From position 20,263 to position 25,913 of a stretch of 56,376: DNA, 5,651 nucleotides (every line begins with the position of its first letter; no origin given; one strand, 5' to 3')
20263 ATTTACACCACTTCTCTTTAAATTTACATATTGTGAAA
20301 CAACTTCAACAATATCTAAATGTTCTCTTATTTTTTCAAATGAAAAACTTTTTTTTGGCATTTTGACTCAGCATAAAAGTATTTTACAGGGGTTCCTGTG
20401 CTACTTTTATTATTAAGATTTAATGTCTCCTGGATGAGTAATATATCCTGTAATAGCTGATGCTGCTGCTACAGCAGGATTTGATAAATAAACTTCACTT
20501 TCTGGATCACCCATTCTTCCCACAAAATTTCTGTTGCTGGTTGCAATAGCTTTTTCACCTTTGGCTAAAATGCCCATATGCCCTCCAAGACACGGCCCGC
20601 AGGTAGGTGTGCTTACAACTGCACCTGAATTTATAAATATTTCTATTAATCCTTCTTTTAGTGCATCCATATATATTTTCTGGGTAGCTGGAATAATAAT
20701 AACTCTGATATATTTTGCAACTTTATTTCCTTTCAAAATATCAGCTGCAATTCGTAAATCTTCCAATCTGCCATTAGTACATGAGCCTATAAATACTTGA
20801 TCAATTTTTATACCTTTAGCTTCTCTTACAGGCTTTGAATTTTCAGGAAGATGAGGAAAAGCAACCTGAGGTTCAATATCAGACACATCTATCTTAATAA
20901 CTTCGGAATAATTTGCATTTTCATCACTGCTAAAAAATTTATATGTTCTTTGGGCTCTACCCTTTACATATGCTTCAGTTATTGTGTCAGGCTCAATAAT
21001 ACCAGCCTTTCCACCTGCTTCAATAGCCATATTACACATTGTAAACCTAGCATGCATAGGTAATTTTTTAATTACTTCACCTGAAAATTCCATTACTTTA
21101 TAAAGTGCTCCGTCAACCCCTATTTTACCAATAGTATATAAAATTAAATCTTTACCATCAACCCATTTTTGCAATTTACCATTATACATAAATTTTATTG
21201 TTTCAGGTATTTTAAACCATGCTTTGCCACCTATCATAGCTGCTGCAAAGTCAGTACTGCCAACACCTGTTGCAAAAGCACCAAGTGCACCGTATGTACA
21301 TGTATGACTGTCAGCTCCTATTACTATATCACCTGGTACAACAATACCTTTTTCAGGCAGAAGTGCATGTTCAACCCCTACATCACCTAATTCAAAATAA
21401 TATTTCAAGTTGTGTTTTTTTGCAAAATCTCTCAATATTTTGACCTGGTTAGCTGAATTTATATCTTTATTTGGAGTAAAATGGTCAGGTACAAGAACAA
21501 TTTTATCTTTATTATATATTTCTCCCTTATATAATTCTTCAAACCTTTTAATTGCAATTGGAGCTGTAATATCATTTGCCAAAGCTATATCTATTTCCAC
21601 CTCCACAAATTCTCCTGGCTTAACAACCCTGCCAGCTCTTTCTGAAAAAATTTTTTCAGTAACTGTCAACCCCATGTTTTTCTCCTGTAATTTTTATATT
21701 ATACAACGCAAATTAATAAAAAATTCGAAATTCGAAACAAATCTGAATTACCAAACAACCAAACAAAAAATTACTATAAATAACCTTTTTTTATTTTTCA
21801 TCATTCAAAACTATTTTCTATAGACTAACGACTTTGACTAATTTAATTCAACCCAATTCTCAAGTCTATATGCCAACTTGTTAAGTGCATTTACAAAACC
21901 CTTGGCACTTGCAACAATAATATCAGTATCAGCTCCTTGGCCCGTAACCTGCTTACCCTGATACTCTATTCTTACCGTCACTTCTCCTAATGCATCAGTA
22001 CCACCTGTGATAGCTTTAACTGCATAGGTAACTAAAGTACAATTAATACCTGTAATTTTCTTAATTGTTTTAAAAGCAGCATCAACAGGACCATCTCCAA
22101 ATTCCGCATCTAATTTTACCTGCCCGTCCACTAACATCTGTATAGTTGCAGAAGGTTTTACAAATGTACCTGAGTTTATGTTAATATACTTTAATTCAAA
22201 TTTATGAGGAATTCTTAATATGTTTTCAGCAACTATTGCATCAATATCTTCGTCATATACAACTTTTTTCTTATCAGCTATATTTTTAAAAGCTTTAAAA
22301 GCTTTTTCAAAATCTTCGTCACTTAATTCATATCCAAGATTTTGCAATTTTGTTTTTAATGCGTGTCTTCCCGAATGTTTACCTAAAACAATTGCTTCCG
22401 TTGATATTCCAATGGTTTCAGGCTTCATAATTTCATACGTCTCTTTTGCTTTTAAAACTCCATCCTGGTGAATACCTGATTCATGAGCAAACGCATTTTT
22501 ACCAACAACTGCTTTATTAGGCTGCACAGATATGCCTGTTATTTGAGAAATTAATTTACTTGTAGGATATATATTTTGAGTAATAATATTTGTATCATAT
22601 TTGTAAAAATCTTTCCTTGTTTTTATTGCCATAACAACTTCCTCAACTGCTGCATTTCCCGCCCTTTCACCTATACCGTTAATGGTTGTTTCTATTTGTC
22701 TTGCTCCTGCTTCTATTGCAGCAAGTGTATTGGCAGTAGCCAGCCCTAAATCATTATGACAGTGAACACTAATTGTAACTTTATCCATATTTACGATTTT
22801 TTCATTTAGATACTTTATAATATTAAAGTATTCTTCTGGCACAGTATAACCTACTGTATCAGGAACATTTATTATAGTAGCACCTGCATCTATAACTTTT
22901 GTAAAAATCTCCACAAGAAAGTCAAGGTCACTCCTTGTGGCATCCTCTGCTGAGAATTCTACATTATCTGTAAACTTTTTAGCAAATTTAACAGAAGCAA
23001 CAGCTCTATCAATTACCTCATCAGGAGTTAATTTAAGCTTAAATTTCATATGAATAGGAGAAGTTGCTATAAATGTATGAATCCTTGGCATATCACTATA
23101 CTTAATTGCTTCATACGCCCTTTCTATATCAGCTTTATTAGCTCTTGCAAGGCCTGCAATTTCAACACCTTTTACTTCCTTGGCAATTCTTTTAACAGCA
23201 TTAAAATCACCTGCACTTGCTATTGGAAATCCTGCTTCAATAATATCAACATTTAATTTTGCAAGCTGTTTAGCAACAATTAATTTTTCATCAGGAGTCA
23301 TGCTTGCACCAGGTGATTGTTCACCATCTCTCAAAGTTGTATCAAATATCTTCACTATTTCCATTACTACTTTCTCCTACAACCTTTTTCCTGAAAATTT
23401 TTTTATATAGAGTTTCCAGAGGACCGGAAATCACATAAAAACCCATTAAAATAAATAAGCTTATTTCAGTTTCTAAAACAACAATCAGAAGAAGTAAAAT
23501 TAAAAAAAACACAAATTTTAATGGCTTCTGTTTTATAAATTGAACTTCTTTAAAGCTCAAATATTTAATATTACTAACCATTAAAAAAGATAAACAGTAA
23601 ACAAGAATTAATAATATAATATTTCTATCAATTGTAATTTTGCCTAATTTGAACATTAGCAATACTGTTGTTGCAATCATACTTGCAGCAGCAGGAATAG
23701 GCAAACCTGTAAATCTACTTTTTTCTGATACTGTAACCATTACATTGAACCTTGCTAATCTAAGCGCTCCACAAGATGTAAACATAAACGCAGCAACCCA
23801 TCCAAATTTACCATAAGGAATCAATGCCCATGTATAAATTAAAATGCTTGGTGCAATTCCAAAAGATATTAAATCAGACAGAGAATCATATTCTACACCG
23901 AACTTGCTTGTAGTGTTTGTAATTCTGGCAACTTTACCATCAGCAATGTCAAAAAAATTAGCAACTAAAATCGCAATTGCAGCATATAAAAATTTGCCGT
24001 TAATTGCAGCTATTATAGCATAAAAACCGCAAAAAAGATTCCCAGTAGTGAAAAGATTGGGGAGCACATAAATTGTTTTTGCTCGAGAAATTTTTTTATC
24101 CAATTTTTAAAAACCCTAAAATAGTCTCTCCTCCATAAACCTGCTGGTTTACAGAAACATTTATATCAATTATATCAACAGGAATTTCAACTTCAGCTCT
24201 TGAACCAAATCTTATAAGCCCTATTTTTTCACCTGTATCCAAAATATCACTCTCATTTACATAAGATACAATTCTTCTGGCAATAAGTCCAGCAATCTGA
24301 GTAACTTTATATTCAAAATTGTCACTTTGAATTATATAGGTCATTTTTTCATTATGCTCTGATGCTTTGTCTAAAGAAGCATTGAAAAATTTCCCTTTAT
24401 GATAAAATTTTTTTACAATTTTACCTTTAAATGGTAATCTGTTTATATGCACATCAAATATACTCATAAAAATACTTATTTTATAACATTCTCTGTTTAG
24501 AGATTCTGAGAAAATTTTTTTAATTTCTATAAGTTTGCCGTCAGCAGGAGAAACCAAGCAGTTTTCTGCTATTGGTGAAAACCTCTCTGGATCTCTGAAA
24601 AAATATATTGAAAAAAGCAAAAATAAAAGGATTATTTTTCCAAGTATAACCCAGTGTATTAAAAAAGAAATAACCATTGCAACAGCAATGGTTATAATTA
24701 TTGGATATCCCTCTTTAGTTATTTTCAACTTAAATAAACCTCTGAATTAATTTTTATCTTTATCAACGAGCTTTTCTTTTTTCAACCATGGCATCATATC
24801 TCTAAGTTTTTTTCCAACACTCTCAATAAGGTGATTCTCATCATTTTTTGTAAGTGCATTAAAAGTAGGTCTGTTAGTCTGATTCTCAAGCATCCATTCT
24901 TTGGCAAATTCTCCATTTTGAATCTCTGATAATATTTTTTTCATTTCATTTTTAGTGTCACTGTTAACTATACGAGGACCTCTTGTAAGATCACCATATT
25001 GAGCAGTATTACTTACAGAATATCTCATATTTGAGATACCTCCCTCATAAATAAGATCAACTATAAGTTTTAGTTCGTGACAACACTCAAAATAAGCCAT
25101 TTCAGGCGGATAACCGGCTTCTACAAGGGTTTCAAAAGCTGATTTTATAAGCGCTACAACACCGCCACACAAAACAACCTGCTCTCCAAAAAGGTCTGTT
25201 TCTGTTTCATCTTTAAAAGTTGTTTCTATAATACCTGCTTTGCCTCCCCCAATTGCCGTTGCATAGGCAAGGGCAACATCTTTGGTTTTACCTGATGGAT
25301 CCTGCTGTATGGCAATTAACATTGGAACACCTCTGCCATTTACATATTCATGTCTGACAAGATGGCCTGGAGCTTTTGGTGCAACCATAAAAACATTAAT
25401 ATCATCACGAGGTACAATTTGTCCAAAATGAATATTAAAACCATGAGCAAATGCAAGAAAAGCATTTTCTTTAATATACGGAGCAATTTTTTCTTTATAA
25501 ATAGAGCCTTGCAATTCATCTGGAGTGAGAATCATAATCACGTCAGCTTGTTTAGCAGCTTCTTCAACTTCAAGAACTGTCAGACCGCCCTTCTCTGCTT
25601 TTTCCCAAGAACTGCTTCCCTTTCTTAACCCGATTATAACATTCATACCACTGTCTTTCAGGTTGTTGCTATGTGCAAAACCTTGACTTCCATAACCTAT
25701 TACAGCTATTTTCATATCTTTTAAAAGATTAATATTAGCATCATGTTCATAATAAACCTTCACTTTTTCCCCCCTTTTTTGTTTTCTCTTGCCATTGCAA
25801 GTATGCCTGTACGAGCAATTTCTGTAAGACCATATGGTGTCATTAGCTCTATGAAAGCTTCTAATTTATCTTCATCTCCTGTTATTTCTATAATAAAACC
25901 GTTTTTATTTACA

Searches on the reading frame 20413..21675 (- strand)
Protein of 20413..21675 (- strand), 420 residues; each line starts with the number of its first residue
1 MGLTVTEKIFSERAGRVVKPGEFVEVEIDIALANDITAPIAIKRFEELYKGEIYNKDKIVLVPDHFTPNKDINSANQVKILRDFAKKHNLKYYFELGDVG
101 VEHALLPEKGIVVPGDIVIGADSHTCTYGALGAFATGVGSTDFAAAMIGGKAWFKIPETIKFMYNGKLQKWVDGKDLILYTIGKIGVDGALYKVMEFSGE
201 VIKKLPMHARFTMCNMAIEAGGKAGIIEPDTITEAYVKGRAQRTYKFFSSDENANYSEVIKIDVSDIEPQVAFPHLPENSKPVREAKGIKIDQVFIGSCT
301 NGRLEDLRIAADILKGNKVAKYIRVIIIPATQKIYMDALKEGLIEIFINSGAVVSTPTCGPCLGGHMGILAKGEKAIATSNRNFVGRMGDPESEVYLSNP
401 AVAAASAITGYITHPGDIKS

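Call 31: search_protein_families(library=pfam, proteins=[window:20413-21675:-], max_evalue=0.000001)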
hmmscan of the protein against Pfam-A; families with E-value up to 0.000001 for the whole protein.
window:20413-21675:- (420 aa): 1 family
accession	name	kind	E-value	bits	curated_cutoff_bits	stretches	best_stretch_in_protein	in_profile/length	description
PF00330.25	Aconitase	-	1.9e-103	347.4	28.7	1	26-410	19-463/463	Aconitase family (aconitate hydratase)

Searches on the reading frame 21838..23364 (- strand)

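Call 20: search_protein_families(library=ncbifam, proteins=[window:21838-23364:-], max_evalue=1e-8)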
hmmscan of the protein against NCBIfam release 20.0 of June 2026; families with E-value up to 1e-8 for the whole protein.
window:21838-23364:- (508 aa): 27 families (the best 25 are shown)
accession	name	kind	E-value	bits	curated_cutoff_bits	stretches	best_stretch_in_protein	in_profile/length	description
NF002086.0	PRK00915.1-3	equivalog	1.2e-240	799.4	532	1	2-501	5-505/516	2-isopropylmalate synthase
NF002087.0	PRK00915.1-4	equivalog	3.2e-228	758.4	729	1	4-501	7-506/516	2-isopropylmalate synthase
TIGR00973.1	leuA_bact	equivalog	8.3e-221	733.7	598.7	1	4-495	2-494/494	2-isopropylmalate synthase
NF002088.0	PRK00915.1-5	equivalog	1.3e-205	683.7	697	1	1-499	1-500/514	2-isopropylmalate synthase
NF002084.0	PRK00915.1-1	equivalog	2.9e-190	633.3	748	1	4-497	5-499/523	2-isopropylmalate synthase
NF002085.0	PRK00915.1-2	subfamily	4.6e-162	540.3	517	1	2-498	12-500/504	2-isopropylmalate synthase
TIGR02090.1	LEU1_arch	subfamily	2.1e-137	458.1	484.75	1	4-378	1-363/363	isopropylmalate/citramalate/homocitrate synthases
NF041069.1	IPMS_Sufob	equivalog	2.6e-130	435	600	1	4-381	1-368/371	isopropylmalate synthase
TIGR02660.1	nifV_homocitr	equivalog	5.1e-96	322.1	462.9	1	4-376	2-363/365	homocitrate synthase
NF042434.1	IPMS_Lepto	equivalog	9.8e-85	284.8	500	1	5-366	7-373/374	2-isopropylmalate synthase LeuA2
TIGR02146.1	LysS_fung_arch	equivalog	1.1e-82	278.1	413.55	1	6-360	1-343/344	homocitrate synthase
NF042433.1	CitmalDyn_Leptosp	equivalog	2.2e-60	204.7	950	1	4-485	8-498/514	(R)-citramalate synthase CimA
TIGR00977.1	citramal_synth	equivalog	3e-59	200.7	450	1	4-495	2-514/526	citramalate synthase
NF002991.1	PRK03739.1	subfamily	3.7e-55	187.7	455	1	9-496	32-550/550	2-isopropylmalate synthase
TIGR00970.1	leuA_yeast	equivalog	9.2e-42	143.3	697.4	1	8-497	31-562/564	2-isopropylmalate synthase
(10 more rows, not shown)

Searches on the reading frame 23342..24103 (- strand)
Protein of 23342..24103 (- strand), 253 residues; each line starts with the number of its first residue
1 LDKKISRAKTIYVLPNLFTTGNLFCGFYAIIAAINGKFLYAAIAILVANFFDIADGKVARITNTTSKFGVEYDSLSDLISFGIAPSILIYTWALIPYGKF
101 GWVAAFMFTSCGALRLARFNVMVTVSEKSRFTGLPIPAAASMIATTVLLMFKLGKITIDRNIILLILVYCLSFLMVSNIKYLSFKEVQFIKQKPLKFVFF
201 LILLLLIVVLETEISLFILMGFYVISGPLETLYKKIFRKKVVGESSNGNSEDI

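Call 31: search_protein_families(library=pfam, proteins=[window:23342-24103:-], max_evalue=0.000001)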
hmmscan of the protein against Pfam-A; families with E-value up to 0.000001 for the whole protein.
window:23342-24103:- (253 aa): 1 family
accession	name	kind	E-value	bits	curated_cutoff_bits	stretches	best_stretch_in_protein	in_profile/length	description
PF01066.26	CDP-OH_P_transf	-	3.7e-23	83.1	22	1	13-159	2-138/152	CDP-alcohol phosphatidyltransferase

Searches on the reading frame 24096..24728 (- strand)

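Call 31: search_protein_families(library=pfam, proteins=[window:24096-24728:-], max_evalue=0.000001)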
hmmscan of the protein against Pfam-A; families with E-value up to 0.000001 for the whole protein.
window:24096-24728:- (210 aa): 1 family
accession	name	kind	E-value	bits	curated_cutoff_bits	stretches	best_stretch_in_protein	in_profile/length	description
PF02666.20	PS_Dcarbxylase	-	2.6e-39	135.4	22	1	37-204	2-197/198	Phosphatidylserine decarboxylase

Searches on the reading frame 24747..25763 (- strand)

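Call 20: search_protein_families(library=ncbifam, proteins=[window:24747-25763:-], max_evalue=1e-8)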
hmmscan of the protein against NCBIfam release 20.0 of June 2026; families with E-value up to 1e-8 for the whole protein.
window:24747-25763:- (338 aa): 4 families
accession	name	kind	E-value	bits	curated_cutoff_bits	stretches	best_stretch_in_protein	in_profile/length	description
NF004017.0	PRK05479.1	equivalog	4.5e-172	571.4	336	1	1-335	2-336/337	ketol-acid reductoisomerase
TIGR00465.1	ilvC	equivalog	4.3e-143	476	226.15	1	14-328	1-314/314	ketol-acid reductoisomerase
NF009940.0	PRK13403.1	equivalog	1.5e-138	461.2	406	1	1-332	1-331/335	ketol-acid reductoisomerase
NF003557.0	PRK05225.1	equivalog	1.3e-65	221.8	713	2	7-201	28-228/491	ketol-acid reductoisomerase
